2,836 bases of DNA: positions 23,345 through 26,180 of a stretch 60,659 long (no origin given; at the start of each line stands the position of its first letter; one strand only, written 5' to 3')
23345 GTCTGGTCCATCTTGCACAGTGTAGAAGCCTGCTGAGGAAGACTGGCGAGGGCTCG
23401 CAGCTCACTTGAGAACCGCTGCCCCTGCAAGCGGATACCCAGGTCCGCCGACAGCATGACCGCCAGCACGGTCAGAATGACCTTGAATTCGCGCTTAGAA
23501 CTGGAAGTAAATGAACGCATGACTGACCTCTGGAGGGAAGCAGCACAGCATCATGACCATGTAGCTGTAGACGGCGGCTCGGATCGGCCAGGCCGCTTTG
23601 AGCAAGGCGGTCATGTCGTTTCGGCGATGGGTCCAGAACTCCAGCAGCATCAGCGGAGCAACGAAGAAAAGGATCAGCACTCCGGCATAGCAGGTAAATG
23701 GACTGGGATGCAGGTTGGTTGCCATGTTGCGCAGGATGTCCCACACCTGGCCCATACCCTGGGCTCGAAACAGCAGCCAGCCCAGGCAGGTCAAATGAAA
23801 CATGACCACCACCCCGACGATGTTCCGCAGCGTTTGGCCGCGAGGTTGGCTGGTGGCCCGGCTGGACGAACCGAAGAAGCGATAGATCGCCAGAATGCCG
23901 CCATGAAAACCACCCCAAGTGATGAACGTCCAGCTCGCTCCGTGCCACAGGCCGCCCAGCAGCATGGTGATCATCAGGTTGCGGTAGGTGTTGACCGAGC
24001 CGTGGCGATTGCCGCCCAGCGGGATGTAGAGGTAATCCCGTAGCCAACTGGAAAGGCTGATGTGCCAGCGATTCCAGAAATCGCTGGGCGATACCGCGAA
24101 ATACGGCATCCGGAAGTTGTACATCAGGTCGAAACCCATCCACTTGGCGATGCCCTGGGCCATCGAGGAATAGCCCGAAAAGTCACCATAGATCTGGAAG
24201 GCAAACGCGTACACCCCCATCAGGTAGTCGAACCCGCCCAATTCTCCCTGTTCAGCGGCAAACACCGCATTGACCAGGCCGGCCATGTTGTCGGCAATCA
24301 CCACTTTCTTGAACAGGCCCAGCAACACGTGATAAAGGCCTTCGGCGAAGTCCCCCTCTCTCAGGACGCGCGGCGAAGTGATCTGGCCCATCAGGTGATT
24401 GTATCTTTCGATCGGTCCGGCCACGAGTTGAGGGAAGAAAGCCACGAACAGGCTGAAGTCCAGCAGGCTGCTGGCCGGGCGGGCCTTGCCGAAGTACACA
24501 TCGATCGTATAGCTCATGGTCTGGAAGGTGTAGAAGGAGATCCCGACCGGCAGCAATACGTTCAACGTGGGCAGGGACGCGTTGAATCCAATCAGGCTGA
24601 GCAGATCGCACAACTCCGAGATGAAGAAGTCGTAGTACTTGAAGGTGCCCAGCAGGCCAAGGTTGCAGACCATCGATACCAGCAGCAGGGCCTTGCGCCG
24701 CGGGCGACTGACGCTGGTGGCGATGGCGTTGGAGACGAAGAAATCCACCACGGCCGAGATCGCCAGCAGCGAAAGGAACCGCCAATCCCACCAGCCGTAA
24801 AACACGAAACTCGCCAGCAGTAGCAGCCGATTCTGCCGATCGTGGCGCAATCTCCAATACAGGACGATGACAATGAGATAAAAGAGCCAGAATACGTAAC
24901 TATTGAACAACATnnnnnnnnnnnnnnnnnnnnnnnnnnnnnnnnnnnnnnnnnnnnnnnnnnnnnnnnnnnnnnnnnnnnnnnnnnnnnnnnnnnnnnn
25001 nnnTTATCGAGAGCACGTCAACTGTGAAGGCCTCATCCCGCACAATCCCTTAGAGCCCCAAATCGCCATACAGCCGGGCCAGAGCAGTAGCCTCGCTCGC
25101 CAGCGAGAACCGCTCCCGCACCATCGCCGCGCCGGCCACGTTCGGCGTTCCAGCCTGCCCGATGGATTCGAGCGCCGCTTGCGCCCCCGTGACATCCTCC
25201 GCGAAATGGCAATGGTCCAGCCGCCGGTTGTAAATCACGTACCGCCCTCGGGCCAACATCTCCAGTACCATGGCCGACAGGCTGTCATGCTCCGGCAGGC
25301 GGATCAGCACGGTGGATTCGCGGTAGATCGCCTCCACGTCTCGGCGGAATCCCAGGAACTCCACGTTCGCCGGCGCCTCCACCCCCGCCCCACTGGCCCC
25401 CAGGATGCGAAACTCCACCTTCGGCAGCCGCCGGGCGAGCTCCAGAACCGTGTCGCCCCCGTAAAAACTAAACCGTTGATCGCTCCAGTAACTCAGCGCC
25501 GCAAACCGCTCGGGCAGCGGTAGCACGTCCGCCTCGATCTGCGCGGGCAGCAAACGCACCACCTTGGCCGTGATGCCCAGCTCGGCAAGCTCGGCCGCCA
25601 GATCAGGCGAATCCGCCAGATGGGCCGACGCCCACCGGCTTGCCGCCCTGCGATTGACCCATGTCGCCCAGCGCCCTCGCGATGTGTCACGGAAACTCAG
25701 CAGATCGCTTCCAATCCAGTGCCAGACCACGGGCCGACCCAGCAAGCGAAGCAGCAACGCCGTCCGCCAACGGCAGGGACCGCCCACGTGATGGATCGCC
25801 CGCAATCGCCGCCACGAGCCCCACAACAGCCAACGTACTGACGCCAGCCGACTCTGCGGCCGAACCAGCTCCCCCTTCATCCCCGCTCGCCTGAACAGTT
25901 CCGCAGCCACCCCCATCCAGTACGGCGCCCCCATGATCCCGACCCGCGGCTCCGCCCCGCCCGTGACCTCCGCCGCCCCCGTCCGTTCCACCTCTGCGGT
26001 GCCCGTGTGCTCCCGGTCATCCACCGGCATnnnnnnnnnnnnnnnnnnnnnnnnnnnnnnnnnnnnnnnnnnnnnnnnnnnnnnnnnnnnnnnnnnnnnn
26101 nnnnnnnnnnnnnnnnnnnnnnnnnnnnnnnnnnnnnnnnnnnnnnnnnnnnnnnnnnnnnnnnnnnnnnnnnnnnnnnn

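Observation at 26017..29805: Single 1262-aa ORF fusing a Wzx-type flippase to a heparinase II/III-like domain through three extra TM helices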

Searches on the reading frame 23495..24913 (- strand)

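Call 3: search_protein_families(library=pfam, proteins=[window:23495-24913:-], max_evalue=0.01)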
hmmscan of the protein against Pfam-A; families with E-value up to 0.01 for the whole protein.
window:23495-24913:- (472 aa): 1 family
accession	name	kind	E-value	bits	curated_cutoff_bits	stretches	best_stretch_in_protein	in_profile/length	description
PF03062.24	MBOAT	-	1.5e-23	84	27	1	148-374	79-324/337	MBOAT, membrane-bound O-acyltransferase family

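Call 62: search_protein_families(library=ncbifam, proteins=[window:23495-24913:-], max_evalue=0.001)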
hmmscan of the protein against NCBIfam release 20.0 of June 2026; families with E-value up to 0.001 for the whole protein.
window:23495-24913:- (472 aa): 1 family
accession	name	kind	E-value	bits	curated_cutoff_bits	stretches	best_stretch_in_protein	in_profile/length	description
TIGR04091.1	LTA_dltB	equivalog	2.7e-49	168.4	375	1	7-383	9-377/380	D-alanyl-lipoteichoic acid biosynthesis protein DltB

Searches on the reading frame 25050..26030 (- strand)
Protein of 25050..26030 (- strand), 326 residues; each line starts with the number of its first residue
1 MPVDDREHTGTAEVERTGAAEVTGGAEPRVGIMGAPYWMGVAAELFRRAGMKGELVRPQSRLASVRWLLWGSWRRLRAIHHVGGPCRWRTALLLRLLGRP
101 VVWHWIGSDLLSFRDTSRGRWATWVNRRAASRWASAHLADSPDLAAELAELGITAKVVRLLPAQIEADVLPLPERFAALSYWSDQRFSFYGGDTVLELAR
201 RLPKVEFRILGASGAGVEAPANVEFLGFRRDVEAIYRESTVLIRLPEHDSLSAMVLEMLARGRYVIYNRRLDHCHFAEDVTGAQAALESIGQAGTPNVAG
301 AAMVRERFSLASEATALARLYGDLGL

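Call 3: search_protein_families(library=pfam, proteins=[window:25050-26030:-], max_evalue=0.01)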
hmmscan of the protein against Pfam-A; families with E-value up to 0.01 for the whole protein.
window:25050-26030:- (326 aa): 3 families
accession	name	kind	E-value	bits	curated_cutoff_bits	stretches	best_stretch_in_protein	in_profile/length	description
PF13579.12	Glyco_trans_4_4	-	1.9e-06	28.7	29.7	1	58-162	56-156/158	Glycosyl transferase 4-like domain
PF13439.12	Glyco_transf_4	-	0.00017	22.1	28.5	1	66-162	58-163/170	Glycosyltransferase Family 4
PF13692.12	Glyco_trans_1_4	-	0.00057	20.6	27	1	199-269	28-107/142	Glycosyl transferases group 1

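Call 62: search_protein_families(library=ncbifam, proteins=[window:25050-26030:-], max_evalue=0.001)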
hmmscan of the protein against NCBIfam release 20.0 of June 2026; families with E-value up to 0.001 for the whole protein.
window:25050-26030:- (326 aa): 0 families
